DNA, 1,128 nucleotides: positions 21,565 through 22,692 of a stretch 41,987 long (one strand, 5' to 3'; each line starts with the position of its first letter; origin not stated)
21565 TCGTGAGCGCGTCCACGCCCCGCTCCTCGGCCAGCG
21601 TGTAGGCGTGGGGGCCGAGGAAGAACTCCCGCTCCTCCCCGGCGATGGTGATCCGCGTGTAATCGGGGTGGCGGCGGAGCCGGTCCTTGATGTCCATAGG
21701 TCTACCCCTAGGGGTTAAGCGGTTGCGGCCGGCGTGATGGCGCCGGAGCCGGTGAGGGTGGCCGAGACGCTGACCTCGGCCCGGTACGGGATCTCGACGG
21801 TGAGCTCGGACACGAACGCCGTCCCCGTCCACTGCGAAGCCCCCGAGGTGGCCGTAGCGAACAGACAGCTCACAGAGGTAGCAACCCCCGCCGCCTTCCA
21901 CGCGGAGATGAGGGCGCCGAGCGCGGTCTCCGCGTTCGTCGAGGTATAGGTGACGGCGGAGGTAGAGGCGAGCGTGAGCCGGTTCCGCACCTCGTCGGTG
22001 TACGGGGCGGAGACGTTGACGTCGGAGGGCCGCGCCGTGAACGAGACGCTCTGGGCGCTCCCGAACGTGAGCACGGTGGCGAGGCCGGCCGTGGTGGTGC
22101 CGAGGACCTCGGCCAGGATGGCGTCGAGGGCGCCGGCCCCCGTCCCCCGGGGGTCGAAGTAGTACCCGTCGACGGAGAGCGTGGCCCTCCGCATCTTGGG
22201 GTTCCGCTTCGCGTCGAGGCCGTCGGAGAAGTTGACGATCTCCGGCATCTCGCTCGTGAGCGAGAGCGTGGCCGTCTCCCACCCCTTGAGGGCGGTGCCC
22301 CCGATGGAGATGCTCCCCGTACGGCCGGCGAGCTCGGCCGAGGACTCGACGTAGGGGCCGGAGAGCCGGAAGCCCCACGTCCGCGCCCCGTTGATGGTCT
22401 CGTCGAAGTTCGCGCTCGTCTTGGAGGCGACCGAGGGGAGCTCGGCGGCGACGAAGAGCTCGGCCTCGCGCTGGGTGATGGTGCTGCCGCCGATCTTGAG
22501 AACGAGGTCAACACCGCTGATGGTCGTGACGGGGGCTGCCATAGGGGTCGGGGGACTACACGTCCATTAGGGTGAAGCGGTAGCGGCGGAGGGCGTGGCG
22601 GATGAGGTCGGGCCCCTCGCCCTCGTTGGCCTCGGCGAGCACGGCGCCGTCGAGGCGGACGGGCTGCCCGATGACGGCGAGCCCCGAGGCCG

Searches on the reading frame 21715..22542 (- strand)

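Call 65: search_protein_families(library=phrogs, proteins=[window:21715-22542:-], max_evalue=0.00001)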
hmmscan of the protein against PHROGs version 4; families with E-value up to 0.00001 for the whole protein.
window:21715-22542:- (275 aa): 1 family
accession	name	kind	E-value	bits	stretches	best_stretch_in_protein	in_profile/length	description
phrog_1407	-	tail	1.4e-14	55.3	1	208-274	103-166/258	major tail protein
